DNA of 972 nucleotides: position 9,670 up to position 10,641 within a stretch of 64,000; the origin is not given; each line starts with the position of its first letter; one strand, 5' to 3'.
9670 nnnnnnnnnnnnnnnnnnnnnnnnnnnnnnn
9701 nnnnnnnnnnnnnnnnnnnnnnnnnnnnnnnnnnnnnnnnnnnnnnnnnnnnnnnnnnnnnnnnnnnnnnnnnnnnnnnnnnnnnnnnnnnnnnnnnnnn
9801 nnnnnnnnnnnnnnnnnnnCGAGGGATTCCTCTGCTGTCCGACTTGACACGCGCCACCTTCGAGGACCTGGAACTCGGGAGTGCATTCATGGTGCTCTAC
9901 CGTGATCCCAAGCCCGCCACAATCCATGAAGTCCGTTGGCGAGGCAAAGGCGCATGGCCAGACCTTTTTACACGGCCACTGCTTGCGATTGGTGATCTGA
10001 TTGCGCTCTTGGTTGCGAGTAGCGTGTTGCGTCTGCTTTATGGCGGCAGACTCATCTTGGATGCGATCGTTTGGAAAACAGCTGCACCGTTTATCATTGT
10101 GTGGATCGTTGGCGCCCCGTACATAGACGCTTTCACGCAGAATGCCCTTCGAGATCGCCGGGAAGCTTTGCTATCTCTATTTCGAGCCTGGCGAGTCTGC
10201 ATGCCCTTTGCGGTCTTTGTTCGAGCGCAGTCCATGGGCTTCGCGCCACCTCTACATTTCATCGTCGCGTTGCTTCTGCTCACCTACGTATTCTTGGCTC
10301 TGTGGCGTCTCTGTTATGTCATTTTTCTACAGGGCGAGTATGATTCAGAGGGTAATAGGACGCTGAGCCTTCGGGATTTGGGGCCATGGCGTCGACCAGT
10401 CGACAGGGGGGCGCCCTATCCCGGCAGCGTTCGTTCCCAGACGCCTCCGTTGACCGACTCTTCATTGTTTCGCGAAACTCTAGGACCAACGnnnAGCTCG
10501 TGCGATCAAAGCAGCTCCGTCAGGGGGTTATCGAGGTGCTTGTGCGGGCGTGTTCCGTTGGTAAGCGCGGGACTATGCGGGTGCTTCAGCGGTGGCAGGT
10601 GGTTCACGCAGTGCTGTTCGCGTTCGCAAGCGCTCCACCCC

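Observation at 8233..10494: Tandem adenylate kinase with a catalytically degenerate second domain and a C-terminal multi-TM anchor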

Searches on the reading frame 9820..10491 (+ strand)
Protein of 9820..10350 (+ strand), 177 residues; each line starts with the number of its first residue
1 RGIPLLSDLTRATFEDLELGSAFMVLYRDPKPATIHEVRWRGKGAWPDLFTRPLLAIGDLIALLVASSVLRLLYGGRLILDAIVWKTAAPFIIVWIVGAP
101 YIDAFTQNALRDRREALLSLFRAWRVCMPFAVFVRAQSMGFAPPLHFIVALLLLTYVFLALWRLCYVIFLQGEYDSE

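Call 13: find_homologous_proteins(query=window:9820-10350:+, max_evalue=0.01)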
Query window:9820-10350:+: 407 candidates shared short words with the query, none scored E <= 0.01.

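Call 38: find_homologous_proteins(query=A3, max_evalue=0.001)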
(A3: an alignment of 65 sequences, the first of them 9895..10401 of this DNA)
Query A3 (65 sequences) (169 aa, profile of the alignment): 6 proteins with E <= 0.001 among 8000 candidates.
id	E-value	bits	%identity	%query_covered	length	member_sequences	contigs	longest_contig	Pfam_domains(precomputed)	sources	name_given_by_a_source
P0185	2.4e-58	215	25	65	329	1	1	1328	PF11255.14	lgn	-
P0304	1.0e-51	194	28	83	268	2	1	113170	PF11255.14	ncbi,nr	ncbi:hypothetical protein CLOM_g2781 [Closterium sp. NIES-68]|nr:hypothetical protein CLOM_g2781 [Cl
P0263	3.5e-51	192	24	83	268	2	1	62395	PF11255.14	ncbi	ncbi:unnamed protein product [Closterium sp. NIES-53]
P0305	7.6e-45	171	24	83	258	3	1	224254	PF11255.14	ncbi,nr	ncbi:unnamed protein product [Closterium sp. NIES-65]|nr:unnamed protein product [Closterium sp. NIE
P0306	4.1e-38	149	30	39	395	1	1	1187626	PF11255.14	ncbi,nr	ncbi:unnamed protein product [Closterium sp. Naga37s-1]|nr:unnamed protein product [Closterium sp. N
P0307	2.1e-28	117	23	83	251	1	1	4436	PF11255.14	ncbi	ncbi:unnamed protein product, partial [Closterium sp. NIES-54]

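Call 40: list_cluster_members(proteins=[P0182, P0187, P0186, P0211, P0176, P0180, P0251, P0234, P0192, P0204])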
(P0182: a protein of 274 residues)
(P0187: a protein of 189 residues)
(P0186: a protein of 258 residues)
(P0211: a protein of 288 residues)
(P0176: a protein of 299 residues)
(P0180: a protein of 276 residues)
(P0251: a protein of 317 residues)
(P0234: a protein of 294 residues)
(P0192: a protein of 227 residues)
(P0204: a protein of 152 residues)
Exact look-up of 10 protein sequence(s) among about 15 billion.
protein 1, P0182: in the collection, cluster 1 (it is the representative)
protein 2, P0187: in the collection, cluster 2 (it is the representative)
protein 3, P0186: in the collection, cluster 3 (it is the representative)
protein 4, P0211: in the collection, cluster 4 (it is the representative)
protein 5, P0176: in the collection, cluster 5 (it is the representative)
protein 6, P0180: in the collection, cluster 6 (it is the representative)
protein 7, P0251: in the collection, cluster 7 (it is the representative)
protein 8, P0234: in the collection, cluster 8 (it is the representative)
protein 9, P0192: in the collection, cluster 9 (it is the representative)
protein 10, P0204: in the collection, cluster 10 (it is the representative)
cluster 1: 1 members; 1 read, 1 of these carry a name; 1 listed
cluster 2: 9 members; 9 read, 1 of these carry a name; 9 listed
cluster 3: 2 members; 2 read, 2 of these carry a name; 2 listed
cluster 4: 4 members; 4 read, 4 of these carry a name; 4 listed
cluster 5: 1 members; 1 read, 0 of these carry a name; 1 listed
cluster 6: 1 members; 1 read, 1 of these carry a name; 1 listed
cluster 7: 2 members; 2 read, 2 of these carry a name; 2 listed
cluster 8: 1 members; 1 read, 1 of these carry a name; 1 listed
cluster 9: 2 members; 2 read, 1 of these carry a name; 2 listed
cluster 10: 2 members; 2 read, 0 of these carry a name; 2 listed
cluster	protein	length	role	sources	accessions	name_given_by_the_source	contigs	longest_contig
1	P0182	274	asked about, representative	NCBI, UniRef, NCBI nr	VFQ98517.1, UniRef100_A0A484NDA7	unnamed protein product [Cuscuta campestris] | Uncharacterized protein n=1 Tax=Cuscuta campestris TaxID=132261 RepID=A0A484NDA7_9ASTE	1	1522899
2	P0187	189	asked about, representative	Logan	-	-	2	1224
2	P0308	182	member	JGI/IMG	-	hypothetical protein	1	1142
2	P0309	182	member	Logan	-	-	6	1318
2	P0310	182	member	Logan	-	-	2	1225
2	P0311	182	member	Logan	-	-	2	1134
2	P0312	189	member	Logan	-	-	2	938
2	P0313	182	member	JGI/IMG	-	-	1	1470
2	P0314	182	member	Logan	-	-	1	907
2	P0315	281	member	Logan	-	-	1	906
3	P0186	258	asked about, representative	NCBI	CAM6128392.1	unnamed protein product [Calypogeia fissa]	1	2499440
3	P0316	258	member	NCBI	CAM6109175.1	unnamed protein product [Calypogeia fissa]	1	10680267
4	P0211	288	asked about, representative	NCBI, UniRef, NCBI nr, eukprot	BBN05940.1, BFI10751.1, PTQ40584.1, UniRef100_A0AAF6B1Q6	hypothetical protein MPTK1_3g17190 [Marchantia polymorpha subsp. ruderalis] | DUF3054 domain-containing protein n=2 Tax=Marchantia polymorpha TaxID=3197 ... | hypothetical protein MARPO_0039s0075 [Marchantia polymorpha]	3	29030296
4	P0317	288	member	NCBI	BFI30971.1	hypothetical protein MPTK2_3g17190 [Marchantia polymorpha subsp. ruderalis]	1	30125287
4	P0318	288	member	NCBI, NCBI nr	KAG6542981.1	hypothetical protein Mapa_015673 [Marchantia paleacea]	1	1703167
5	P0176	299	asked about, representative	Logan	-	-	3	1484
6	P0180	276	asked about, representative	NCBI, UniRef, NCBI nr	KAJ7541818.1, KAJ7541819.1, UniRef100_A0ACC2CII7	hypothetical protein O6H91_10G078200 [Diphasiastrum complanatum] | Uncharacterized protein n=2 Tax=Diphasiastrum complanatum TaxID=34168 ...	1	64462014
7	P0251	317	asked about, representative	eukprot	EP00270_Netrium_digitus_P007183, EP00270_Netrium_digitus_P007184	TRINITY_DN2091_c0_g1_i1.p1 TRINITY_DN2091_c0_g1~~TRINITY_DN2091_c0_g1_i1.p1 ORF ...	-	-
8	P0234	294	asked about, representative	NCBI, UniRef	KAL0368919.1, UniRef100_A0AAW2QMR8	UNVERIFIED_CONTAM: hypothetical protein Scaly_1110800 [Sesamum calycinum] | Transmembrane protein n=1 Tax=Sesamum calycinum TaxID=2727403 RepID=A0AAW2QMR8_9LAMI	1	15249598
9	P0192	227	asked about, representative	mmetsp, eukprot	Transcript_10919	Transcript_10919/g.16353 ORF Transcript_10919/g.16353 Transcript_10919/m.16353 ... | CAMPEP_0196815314 /NCGR_PEP_ID=MMETSP1362-20130617/48961_1 /TAXON_ID=163516 ...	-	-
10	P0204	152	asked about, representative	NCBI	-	-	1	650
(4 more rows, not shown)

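Call 53: find_encoding_contigs(protein=P0248, flank=4000, max_places=4)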
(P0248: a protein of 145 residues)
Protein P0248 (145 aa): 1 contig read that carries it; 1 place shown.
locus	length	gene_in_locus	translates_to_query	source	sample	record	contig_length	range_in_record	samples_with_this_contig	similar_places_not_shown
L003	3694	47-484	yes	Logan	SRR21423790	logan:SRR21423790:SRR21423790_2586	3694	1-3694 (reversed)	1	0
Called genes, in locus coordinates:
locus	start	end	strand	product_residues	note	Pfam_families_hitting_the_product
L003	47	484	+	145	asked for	PF11255:DUF3054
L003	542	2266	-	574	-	PF00582:Usp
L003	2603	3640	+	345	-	PF08240:ADH_N, PF01262:AlaDh_PNT_C (weak), PF00107:ADH_zinc_N, PF13602:ADH_zinc_N_2 (weak)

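Call 54: find_encoding_contigs(protein=P0245, flank=4000, max_places=4)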
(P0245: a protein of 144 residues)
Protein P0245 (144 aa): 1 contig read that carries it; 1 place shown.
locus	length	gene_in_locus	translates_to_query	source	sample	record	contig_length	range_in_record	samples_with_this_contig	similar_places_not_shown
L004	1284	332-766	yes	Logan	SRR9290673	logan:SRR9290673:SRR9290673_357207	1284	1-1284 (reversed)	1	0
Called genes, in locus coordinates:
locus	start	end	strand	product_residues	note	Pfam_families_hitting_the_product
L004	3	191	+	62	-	?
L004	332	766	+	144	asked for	PF11255:DUF3054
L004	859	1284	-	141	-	?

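Call 59: find_related_loci(query=A5, collection=genome_contigs, flank=4000)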
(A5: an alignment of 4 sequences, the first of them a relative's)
Query A5 (157 aa) in genome_contigs; peptide patterns used: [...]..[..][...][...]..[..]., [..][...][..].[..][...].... (x = any residue, [..] = any of these).
134 stretches matched a pattern; 56 encode a relative of the query (tblastn E <= 1e-3); 56 distinct loci.
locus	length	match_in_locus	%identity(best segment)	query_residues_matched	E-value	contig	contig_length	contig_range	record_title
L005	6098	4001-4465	59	1-156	9e-59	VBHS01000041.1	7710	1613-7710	MAG: Chloroflexi bacterium isolate CF_110 14_0903_09_40cm_scaffold_18435, whole genome shotgun sequence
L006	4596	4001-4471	61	2-157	8e-59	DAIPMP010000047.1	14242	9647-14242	MAG TPA_asm: Ktedonobacteraceae bacterium isolate CTOTU41336 NODE_3268_length_14242_cov_5.187707, whole genome shotgun s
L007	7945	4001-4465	60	1-156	2e-58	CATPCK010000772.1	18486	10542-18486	MAG: uncultured Ktedonobacteraceae bacterium isolate S106_Bin_5 genome assembly, contig: S106_000000015328, whole genome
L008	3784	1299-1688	66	27-156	5e-58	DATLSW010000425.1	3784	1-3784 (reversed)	MAG TPA_asm: Ktedonobacteraceae bacterium isolate SMAG_U13940 k141_802908, whole genome shotgun sequence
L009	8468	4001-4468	57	14-157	1e-56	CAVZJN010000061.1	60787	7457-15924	MAG: uncultured Chloroflexia bacterium isolate MFD00991.bin.3.206 genome assembly, contig: contig_84402, whole genome sh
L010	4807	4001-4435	58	1-149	1e-48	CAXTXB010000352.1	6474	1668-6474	MAG TPA_asm: uncultured Dictyobacter sp. isolate public_SRR14722086_metawrap_bin.5 genome assembly, contig: public_SRR14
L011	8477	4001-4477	51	5-157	2e-47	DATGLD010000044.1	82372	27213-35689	MAG TPA_asm: Ktedonobacteraceae bacterium isolate SMAG_U9877 k141_397980, whole genome shotgun sequence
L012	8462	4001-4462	51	1-156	1e-47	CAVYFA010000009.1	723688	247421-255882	MAG: uncultured Chloroflexia bacterium isolate MFD09603.bin.2.172 genome assembly, contig: contig_29840, whole genome sh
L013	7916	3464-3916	52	5-156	2e-46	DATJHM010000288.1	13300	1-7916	MAG TPA_asm: Ktedonobacteraceae bacterium isolate SMAG_U15512 k141_4928853, whole genome shotgun sequence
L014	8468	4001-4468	51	1-157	3e-45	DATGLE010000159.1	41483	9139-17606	MAG TPA_asm: Ktedonobacteraceae bacterium isolate SMAG_U9878 k141_466259, whole genome shotgun sequence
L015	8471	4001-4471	48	1-156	5e-44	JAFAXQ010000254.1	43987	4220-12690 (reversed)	MAG: Ktedonobacteraceae bacterium isolate CP_BM_RX_R7_7 BM_RX_R7_k147_4530578, whole genome shotgun sequence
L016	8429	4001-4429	52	1-149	8e-44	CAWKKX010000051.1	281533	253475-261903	MAG: uncultured Chloroflexia bacterium isolate MFD04580.bin.2.112 genome assembly, contig: contig_686, whole genome shot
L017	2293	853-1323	48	1-156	7e-44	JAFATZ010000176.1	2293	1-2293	MAG: Ktedonobacteraceae bacterium isolate CP_BM_ER_R9_25 BM_ER_R9_k147_2137112, whole genome shotgun sequence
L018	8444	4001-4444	49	4-156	1e-43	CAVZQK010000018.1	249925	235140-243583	MAG: uncultured Chloroflexia bacterium isolate MFD09603.bin.2.180 genome assembly, contig: contig_29229, whole genome sh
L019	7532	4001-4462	44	1-154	7e-42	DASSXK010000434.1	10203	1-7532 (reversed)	MAG TPA_asm: Ktedonobacteraceae bacterium isolate SMAG_U648 k141_102439, whole genome shotgun sequence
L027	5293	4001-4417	46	5-148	7e-30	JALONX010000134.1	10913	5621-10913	MAG: Chloroflexaceae bacterium isolate Prado088 scaffold_12230, whole genome shotgun sequence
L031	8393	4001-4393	46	26-157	1e-28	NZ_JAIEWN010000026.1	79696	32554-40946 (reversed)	Oscillochloris sp. ZM17-4 Scaffold_26, whole genome shotgun sequence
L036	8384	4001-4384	45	20-149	3e-27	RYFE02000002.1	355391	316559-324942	Chloroflexales bacterium ZM16-3 Scaffold_#2, whole genome shotgun sequence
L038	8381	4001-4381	42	21-148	1e-25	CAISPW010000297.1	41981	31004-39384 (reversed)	MAG: uncultured Oscillochloris sp. isolate LJ_bin-2023 genome assembly, contig: bin-2023:297/475, whole genome shotgun s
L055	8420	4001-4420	28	4-144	1e-5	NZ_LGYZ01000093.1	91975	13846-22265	Nocardia arizonensis strain W9405 9405_45_4, whole genome shotgun sequence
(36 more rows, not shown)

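Call 61: search_protein_families(library=pfam, proteins=[L005:2360-3022:+, L005:3083-3823:+, L005:4678-5580:+, L007:4671-5813:+, L007:5828-7057:+, L031:2506-4002:+, L036:2556-3959:+, L038:2275-3825:+, L027:3086-3949:+, L055:2850-3929:+], max_evalue=0.0001)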
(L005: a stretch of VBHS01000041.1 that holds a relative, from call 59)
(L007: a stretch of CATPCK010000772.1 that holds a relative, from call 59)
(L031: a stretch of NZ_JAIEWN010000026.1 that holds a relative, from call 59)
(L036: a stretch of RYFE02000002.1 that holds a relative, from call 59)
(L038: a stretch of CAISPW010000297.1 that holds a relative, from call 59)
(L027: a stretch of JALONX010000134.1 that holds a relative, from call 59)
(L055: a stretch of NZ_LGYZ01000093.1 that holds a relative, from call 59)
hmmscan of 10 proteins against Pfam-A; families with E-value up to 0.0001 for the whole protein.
L005:2360-3022:+ (221 aa): 4 families
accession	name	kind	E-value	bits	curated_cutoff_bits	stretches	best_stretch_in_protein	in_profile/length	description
PF03379.19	CcmB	-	4.8e-35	121.4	24.9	1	8-213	2-207/215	CcmB protein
PF12679.13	ABC2_membrane_2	-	4e-10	39.9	27.2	1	64-182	81-208/283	ABC-2 family transporter protein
PF01061.29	ABC2_membrane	-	4.6e-10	39.8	26.9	1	5-173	1-175/211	ABC-2 type transporter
PF12698.13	ABC2_membrane_3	-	4.3e-08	33.1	31.6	1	55-177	166-285/347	ABC-2 family transporter protein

L005:3083-3823:+ (247 aa): 1 family
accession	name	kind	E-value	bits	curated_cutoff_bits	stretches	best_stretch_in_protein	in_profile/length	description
PF01578.25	Cytochrom_C_asm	-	1.9e-34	119.6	29.9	1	33-190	35-212/212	Cytochrome C assembly protein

L005:4678-5580:+ (301 aa): 0 families

L007:4671-5813:+ (381 aa): 0 families

L007:5828-7057:+ (410 aa): 1 family
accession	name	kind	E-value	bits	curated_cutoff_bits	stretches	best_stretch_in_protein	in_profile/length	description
PF11013.13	DUF2851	-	4e-29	102.2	25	1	34-216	18-198/375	Protein of unknown function (DUF2851)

L031:2506-4002:+ (499 aa): 0 families

L036:2556-3959:+ (468 aa): 6 families
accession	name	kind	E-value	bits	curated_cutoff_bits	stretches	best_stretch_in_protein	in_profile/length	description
PF00561.26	Abhydrolase_1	-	7.8e-33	114.6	25.8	1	24-261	4-244/245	alpha/beta hydrolase fold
PF12697.13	Abhydrolase_6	-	1.8e-30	107.7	26.3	1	24-263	2-212/217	Alpha/beta hydrolase family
PF12146.15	Hydrolase_4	-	2.6e-18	66.6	27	1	26-261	10-238/239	Serine aminopeptidase, S33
PF00027.35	cNMP_binding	-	1.1e-11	45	27.5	1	323-413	2-88/89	Cyclic nucleotide-binding domain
PF00975.26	Thioesterase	-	4e-06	27.7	26.4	1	48-109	29-89/226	Thioesterase domain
PF10230.15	LIDHydrolase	-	8.1e-05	22.9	27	0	76-122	72-121/262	Lipid-droplet associated hydrolase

L038:2275-3825:+ (517 aa): 4 families
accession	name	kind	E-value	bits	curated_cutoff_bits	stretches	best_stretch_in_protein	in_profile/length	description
PF06925.17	MGDG_synth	-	3.6e-20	73.2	25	1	29-194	1-169/169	Monogalactosyldiacylglycerol (MGDG) synthase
PF00534.26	Glycos_transf_1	-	5.5e-12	46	26.4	1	238-365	38-170/172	Glycosyl transferases group 1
PF04101.22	Glyco_tran_28_C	-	4.4e-07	30.5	22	1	245-363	30-153/166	Glycosyltransferase family 28 C-terminal domain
PF13692.12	Glyco_trans_1_4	-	5.9e-07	30.3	27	1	245-353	31-142/142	Glycosyl transferases group 1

L027:3086-3949:+ (288 aa): 2 families
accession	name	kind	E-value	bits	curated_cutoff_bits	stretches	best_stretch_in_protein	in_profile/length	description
PF13650.11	Asp_protease_2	-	2.5e-16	60.6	24.3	2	35-119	6-89/90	Aspartyl protease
PF13975.11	gag-asp_proteas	-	4.9e-11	43.5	28.2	1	36-122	7-91/92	gag-polyprotein putative aspartyl protease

L055:2850-3929:+ (360 aa): 1 family
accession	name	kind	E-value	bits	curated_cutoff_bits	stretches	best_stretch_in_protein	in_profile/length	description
PF03706.18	LPG_synthase_TM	-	8.9e-26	91.5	33.4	1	33-333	2-302/302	Lysylphosphatidylglycerol synthase TM region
